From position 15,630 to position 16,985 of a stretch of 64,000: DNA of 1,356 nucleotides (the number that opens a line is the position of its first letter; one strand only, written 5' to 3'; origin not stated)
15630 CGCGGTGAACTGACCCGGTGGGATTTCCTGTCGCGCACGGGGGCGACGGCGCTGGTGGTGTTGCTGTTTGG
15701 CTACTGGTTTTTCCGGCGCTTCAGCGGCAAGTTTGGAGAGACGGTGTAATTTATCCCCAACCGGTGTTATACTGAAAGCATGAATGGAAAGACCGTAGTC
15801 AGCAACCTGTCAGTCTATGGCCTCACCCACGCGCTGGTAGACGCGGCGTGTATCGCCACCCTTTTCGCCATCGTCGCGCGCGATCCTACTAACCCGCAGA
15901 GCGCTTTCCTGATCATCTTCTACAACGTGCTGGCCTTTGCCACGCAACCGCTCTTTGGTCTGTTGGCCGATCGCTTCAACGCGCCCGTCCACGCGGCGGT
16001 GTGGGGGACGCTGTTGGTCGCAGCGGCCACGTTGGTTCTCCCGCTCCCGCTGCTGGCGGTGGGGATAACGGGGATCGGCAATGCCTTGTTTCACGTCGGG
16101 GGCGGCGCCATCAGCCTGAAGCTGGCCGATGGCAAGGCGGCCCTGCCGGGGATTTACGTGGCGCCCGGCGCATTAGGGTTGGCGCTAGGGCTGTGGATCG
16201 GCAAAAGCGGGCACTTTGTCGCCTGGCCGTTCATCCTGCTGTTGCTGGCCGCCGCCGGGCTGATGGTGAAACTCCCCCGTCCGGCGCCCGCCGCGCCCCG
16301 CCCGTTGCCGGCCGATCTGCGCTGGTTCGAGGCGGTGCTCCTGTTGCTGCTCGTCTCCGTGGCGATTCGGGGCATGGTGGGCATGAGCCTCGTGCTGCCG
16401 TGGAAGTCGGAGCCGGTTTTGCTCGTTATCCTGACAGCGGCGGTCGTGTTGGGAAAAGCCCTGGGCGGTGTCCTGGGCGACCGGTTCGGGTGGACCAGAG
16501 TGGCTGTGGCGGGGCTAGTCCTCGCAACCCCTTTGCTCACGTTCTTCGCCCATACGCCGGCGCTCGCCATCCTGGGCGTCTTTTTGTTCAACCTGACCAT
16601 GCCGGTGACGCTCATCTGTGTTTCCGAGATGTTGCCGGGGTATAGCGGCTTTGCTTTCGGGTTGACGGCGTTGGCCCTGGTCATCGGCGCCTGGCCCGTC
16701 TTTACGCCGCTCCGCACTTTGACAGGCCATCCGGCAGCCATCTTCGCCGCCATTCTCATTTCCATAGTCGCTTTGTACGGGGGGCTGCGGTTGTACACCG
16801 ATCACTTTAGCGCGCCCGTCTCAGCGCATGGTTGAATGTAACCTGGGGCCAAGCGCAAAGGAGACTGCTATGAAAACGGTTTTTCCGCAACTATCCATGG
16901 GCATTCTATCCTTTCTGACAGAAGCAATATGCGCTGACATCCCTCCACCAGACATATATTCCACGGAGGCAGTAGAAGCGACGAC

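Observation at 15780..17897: Candidate undescribed membrane micro-protein maturation/export system: MFS-like protein + 3 D-x-x-P-P micro-proteins + 4-TM polar-core protein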

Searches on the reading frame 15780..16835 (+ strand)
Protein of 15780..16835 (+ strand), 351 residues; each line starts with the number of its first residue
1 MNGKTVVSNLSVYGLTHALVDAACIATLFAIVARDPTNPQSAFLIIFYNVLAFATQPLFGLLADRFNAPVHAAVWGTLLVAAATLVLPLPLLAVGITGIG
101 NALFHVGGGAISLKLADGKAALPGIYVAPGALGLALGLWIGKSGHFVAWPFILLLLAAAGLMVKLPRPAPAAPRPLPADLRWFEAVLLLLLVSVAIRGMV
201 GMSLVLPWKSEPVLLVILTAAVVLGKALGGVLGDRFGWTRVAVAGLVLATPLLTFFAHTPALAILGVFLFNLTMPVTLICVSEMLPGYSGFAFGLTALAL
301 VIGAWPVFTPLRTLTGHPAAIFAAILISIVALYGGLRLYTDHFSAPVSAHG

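Call 3: search_protein_families(library=pfam, proteins=[window:15780-16835:+], max_evalue=1)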
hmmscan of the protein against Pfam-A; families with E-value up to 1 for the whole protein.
window:15780-16835:+ (351 aa): 1 family
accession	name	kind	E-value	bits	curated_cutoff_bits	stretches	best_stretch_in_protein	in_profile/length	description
PF07690.21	MFS_1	-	3.2e-09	36.6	33.4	1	21-303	11-342/347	Major Facilitator Superfamily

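Call 4: search_protein_families(library=ncbifam, proteins=[window:15780-16835:+], max_evalue=1)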
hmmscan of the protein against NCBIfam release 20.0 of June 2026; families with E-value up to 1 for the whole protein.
window:15780-16835:+ (351 aa): 0 families

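Call 11: find_homologous_proteins(query=window:15780-16832:+, max_evalue=0.001)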
Query window:15780-16832:+ (351 aa): 653 proteins with E <= 0.001 among 8000 candidates; the best 120 are listed.
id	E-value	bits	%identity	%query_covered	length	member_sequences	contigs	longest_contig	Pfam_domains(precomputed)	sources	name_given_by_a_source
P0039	4.7e-210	715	98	100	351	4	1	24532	PF07690.22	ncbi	-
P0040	4.6e-162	557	77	99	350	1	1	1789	PF07690.22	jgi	jgi:FSR family fosmidomycin resistance protein-like MFS transporter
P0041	1.6e-155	536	77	98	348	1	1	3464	-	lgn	-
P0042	1.1e-146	507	71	98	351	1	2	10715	PF07690.22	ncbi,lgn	-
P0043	9.0e-146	504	70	99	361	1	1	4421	-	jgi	jgi:MFS family permease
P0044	4.3e-145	502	70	98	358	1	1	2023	-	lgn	-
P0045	8.6e-145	501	70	100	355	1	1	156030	-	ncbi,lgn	-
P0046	5.9e-143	495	66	100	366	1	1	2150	-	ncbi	-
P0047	3.5e-142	492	69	100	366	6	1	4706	-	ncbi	-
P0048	1.7e-141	490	68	98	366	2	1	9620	-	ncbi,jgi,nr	ncbi:MAG: hypothetical protein EHM40_14010 [Chloroflexi bacterium]|nr:MAG: hypothetical protein EHM4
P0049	1.2e-140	487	66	99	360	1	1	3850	-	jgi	jgi:MFS transporter, FSR family, fosmidomycin resistance protein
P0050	1.9e-140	486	69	98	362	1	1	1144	-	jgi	jgi:MFS transporter, FSR family, fosmidomycin resistance protein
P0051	3.1e-140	486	68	98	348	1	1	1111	-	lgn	-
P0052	4.1e-140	485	70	98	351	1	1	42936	-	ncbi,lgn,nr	ncbi:MAG: hypothetical protein JXA21_17230 [Anaerolineae bacterium]|nr:hypothetical protein [Anaerol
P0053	7.8e-140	484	67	98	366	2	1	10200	-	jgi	-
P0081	2.3e-132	460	67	98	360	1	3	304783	-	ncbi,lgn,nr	ncbi:MAG: hypothetical protein P4L50_18230 [Anaerolineaceae bacterium]|nr:hypothetical protein [Anae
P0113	3.3e-125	436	62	98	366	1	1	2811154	-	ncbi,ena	-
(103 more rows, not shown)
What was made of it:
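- On Fsr (fosmidomycin resistance) or any curated MFS subfamily: The 'FSR family' names in call 11 are automatic JGI labels.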

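Call 14: find_encoding_contigs(protein=P0113, flank=6000, max_places=2)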
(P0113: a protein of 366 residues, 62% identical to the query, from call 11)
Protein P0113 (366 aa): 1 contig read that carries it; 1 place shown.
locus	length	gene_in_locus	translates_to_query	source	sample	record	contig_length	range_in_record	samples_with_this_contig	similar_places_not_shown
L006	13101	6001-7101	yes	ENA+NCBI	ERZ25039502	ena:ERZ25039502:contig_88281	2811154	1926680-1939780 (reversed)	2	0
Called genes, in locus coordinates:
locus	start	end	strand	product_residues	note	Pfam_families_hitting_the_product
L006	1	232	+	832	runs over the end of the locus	PF02190:LON_substr_bdg, PF00004:AAA, PF07728:AAA_5, PF22667:Lon_lid, PF05362:Lon_C, PF13541:ChlI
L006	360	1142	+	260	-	-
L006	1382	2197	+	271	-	PF00106:adh_short, PF08659:KR, PF13561:adh_short_C2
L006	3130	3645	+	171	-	-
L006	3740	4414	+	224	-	PF00027:cNMP_binding, PF13545:HTH_Crp_2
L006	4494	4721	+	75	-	PF11127:YgaP-like_TM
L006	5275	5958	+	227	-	-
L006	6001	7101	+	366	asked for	-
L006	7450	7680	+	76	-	-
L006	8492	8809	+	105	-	-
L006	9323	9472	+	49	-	-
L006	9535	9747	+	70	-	-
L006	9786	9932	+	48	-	-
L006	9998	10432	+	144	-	PF00571:CBS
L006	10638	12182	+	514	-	PF00989:PAS, PF13188:PAS_8, PF13426:PAS_9, PF01590:GAF (weak), PF13185:GAF_2 (weak), PF07730:HisKA_3, PF02518:HATPase_c, PF13581:HATPase_c_2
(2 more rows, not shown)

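Call 15: find_encoding_contigs(protein=P0081, flank=6000, max_places=2)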
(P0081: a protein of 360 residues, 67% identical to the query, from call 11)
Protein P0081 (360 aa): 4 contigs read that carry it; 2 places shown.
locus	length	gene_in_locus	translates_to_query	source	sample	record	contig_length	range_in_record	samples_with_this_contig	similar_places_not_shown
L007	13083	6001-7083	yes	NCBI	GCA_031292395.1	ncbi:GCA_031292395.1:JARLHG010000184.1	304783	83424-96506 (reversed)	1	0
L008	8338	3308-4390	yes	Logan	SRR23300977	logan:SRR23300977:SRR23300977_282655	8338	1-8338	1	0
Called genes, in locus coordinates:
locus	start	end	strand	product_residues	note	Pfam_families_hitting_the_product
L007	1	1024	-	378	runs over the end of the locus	PF00266:Aminotran_5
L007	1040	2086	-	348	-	PF00005:ABC_tran, PF13304:AAA_21 (weak), PF08402:TOBE_2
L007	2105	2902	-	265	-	PF00528:BPD_transp_1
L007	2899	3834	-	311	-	PF00528:BPD_transp_1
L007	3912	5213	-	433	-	PF13343:SBP_bac_6, PF13531:SBP_bac_11 (weak)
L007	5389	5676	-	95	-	-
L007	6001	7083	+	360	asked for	-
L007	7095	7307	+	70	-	-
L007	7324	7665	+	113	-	-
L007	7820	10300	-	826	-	PF14870:PSII_BNR (faint), PF15902:Sortilin-Vps10 (faint), PF02012:BNR (faint)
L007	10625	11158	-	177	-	PF00391:PEP-utilizers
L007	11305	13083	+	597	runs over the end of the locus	PF02163:Peptidase_M50 (faint), PF00595:PDZ (weak), PF13180:PDZ_2, PF17820:PDZ_6, PF05362:Lon_C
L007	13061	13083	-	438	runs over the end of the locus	PF00364:Biotin_lipoyl, PF02817:E3_binding, PF00198:2-oxoacid_dh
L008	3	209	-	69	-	?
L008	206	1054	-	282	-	PF00528:BPD_transp_1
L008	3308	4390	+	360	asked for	-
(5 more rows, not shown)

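Call 18: find_related_loci(query=A2, collection=genome_contigs, flank=5000)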
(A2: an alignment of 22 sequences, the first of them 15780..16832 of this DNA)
Query A2 (351 aa) in genome_contigs; peptide patterns used: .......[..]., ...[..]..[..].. (x = any residue, [..] = any of these).
138 stretches matched a pattern; 89 encode a relative of the query (tblastn E <= 1e-3); the best 80 are kept; 80 distinct loci.
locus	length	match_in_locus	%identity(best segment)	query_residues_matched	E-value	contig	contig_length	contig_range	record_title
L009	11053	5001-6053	98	1-351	0e+0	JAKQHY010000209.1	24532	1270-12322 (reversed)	MAG: Chloroflexota bacterium isolate USDE_metabat.60 k141_484049, whole genome shotgun sequence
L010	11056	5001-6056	70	1-351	2e-148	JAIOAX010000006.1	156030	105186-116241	MAG: Chloroflexota bacterium isolate S1bins75 c_000000000006, whole genome shotgun sequence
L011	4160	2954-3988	69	1-344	3e-149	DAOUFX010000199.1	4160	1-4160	MAG TPA_asm: Anaerolineae bacterium isolate R24_80 k131_1741355, whole genome shotgun sequence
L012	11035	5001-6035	67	1-344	1e-140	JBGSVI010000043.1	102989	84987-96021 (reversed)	MAG: Anaerolineales bacterium isolate JTS-AC453 k141_2333508, whole genome shotgun sequence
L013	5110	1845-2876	64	1-343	2e-136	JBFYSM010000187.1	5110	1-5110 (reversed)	MAG: Chloroflexota bacterium isolate PPR_0240 k121_1241938, whole genome shotgun sequence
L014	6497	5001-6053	64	1-350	8e-134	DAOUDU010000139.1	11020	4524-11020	MAG TPA_asm: Anaerolineales bacterium isolate N14_58 262480, whole genome shotgun sequence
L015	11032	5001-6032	65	1-343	8e-133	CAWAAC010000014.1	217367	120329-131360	MAG: uncultured Chloroflexia bacterium isolate MFD01689.bin.2.45 genome assembly, contig: contig_23813, whole genome sho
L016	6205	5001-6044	66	1-347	1e-143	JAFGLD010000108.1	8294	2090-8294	MAG: Anaerolineae bacterium isolate Zod_Metabat.387 k87_4074489, whole genome shotgun sequence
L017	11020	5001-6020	63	1-339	1e-121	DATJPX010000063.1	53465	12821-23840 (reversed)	MAG TPA_asm: Anaerolineales bacterium isolate SMAG_U14924 k141_1743770, whole genome shotgun sequence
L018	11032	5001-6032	56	1-344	2e-120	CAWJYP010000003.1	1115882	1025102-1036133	MAG: uncultured Chloroflexia bacterium isolate MFD03899.bin.2.199 genome assembly, contig: contig_8944, whole genome sho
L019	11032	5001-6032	62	1-343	5e-120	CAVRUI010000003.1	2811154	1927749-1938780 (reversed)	MAG: uncultured Chloroflexia bacterium isolate MFD02809.bin.2.197 genome assembly, contig: contig_88281, whole genome sh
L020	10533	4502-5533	56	1-343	1e-114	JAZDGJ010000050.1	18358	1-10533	MAG: Candidatus Woesearchaeota archaeon isolate MEGAHIT-group-0.258 k141_2768606, whole genome shotgun sequence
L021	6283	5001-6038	59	1-343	2e-112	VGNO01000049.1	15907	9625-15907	MAG: Chloroflexi bacterium isolate K_DeepCast_150m_m2_071 K_DeepCast_150m_m2_071_Ga0194126_10006943, whole genome shotgu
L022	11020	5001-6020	54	4-345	8e-107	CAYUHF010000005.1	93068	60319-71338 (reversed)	MAG TPA_asm: uncultured Methanosarcinales archaeon isolate SRP332253_co2_76 genome assembly, contig: NODE_169_length_930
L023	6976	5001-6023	48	4-340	2e-90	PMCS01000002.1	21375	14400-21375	MAG: Candidatus Omnitrophota bacterium isolate fen_1318 73.20120700_E3M.124_contig_44389, whole genome shotgun sequence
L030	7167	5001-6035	48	1-343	5e-79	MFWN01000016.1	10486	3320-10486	MAG: Candidatus Pacearchaeota archaeon RBG_13_36_9 RBG_13_scaffold_13317, whole genome shotgun sequence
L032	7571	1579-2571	42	4-338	3e-73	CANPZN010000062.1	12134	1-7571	MAG: Candidatus Gastranaerophilales bacterium isolate Lapin-002__bin37 genome assembly, contig: Lapin-002__NODE_6842_len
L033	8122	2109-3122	41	7-344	5e-72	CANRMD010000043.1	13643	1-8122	MAG: Candidatus Gastranaerophilales bacterium isolate Lapin-011__bin49 genome assembly, contig: Lapin-011__NODE_4780_len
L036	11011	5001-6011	39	7-341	4e-71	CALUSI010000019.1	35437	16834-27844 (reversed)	MAG: Candidatus Gastranaerophilales bacterium isolate BRZ_N__bin145 genome assembly, contig: BRZ_N__NODE_2732_length_354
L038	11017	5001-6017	45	1-342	3e-68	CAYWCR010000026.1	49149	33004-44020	MAG TPA_asm: uncultured Bacteroidales bacterium isolate binchicken_co259_28 genome assembly, contig: NODE_228_length_491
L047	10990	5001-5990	39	9-339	3e-62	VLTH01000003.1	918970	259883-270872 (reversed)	UNVERIFIED_CONTAM: Acetivibrio alkalicellulosi strain DSM 17461 CloalDRAFT_CAG.3, whole genome shotgun sequence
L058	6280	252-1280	37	8-345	6e-51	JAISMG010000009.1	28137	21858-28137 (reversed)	MAG: Candidatus Peribacteria bacterium isolate Im510_bin22 k119_2430677, whole genome shotgun sequence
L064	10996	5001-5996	34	7-332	5e-44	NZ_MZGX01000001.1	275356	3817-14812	Ruminiclostridium hungatei strain DSM 14427 CLHUN_contig000001, whole genome shotgun sequence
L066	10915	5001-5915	40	10-312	2e-43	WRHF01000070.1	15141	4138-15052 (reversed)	MAG: Clostridiales bacterium isolate Nt197P3bin103 Ga0082212_10006903, whole genome shotgun sequence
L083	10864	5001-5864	36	17-306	3e-30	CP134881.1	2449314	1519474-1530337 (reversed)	Mycoplasmatota bacterium WC44 chromosome, complete genome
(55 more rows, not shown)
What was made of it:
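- The module is present in reduced genomes labelled CPR, DPANN and Izemoplasmatales, which depend on uptake (call 18).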

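Call 33: search_solved_structures(query=A2, max_evalue=1)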
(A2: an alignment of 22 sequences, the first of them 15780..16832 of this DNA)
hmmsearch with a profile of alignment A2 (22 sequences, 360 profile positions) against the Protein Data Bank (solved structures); distinct sequences matched with E-value up to 1: 0.
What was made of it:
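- On Fsr (fosmidomycin resistance) or any curated MFS subfamily: No PDB chain at E <= 1 with the family profile (call 33).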

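Call 37: search_protein_families(library=padloc, proteins=[window:15780-16832:+], max_evalue=1)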
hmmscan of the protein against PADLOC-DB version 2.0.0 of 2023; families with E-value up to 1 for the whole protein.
window:15780-16832:+ (351 aa): 0 families

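Call 44: predict_structure(alignment_id=A2)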
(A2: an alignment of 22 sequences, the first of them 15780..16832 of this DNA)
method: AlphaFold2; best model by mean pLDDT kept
length: 351 residues; sequences in the alignment: 22
mean_pLDDT: 78.5   pTM: 0.80
mean pLDDT of the five models: 78.5, 77.5, 76.0, 75.3, 74.7
residues with pLDDT >= 90: 81; 70-90: 174; 50-70: 80; < 50: 16
segments of 3 or more residues with pLDDT < 50: 200-206, 345-351
pLDDT, mean of each block of 10 residues (from residue 1): 84 94 90 77 83 86 90 97 91 94 93 82 86 86 83 96 83 56 58 57 49 85 90 84 82 80 88 83 79 76 60 65 65 55 47 35
secondary structure, 60 per line:
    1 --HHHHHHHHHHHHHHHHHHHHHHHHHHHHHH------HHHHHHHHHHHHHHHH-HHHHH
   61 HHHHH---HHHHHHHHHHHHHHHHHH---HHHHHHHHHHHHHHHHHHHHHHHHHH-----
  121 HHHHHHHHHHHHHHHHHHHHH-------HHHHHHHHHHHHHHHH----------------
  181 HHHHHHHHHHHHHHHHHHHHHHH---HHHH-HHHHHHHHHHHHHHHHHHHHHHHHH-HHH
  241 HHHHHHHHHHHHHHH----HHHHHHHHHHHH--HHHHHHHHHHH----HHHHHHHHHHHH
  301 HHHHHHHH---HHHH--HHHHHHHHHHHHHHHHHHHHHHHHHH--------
elements in order: H3-32 H39-54 H56-65 H69-86 H90-115 H121-141 H149-164 H181-203 H207-210 H212-236 H238-255 H260-271 H274-284 H289-308 H312-315 H318-343
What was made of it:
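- On Major facilitator superfamily (fold level): AlphaFold model with 12 helices and pTM 0.80 (call 44).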

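Call 48: fold_search(model_id=the predicted structure, library=pdb)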
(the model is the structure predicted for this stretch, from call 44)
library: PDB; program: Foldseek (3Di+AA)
matches with E <= 10: 700; with E <= 0.001: 300
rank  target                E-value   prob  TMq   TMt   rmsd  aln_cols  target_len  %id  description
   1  8t69                  3.5e-08  1.00  0.69  0.63   5.9       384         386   16  Human VMAT2 in complex with tetrabenazine (released 2023-11-01)
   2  8wvg_A                5.1e-08  1.00  0.71  0.64   5.0       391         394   16  Human VMAT2 in complex with tetrabenazine (released 2024-09-25)
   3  8tgg_A                5.1e-08  1.00  0.69  0.64   5.5       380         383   17  VMAT1 dimer with MPP+ and reserpine (released 2024-03-20)
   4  8tgh_A                6.8e-08  1.00  0.69  0.64   5.4       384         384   17  VMAT1 dimer with amphetamine and reserpine (released 2024-03-20)
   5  8jsx                  8.4e-08  1.00  0.63  0.59   6.2       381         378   18  VMAT2 complex with noradrenaline in lumen-facing state (released 2024-05-08)
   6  8tgk_A                8.8e-08  1.00  0.68  0.63   5.2       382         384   18  VMAT1 dimer with histamine and reserpine (released 2024-03-20)
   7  8wrd_A                9.2e-08  1.00  0.65  0.59   6.1       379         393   17  Human VMAT2 in the apo state (released 2024-09-25)
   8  8wre_A                9.2e-08  1.00  0.63  0.58   6.1       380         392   16  Human VMAT2 in complex with dopamine (released 2024-09-25)
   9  8jsw                  1.0e-07  1.00  0.65  0.61   5.9       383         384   17  Human VMAT2 complex with serotonin (released 2023-11-29)
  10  8tgj_A                1.5e-07  1.00  0.70  0.66   5.1       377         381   17  VMAT1 dimer in unbound form and with reserpine (released 2024-03-20)
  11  6g9x_B                1.8e-07  1.00  0.62  0.59   5.9       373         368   16  Crystal structure of a MFS transporter at 2.54 Angstroem resolution (released 2019-07-03)
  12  8tgi_A                1.9e-07  1.00  0.71  0.66   4.9       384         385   18  VMAT1 dimer with dopamine and reserpine (released 2024-03-20)
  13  8xob                  1.9e-07  1.00  0.63  0.58   6.4       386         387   16  VMAT2 protonated state (released 2024-05-08)
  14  6zgr_B                2.2e-07  1.00  0.63  0.61   5.7       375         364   15  Crystal structure of a MFS transporter with bound 1-hydroxynaphthalene-2-carboxylic acid at 2.67 Angstroem resolution (released 2021-10-20)
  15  8ucl_A                2.6e-07  1.00  0.71  0.67   5.0       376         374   18  Komagataella pastoris Cytochrome c oxidase in complex with human VMAT2 and Tetrabenazine (released 2024-10-09)
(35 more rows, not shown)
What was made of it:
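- On Major facilitator superfamily (fold level): Foldseek probability 1.0 and TM-score 0.6-0.72 to VMAT1/2, NorA, OxlT, YajR and FucP (call 48).
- Checked: The AlphaFold model matches VMAT, NorA and OxlT with TM-scores of 0.6-0.72 (calls 44, 48).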
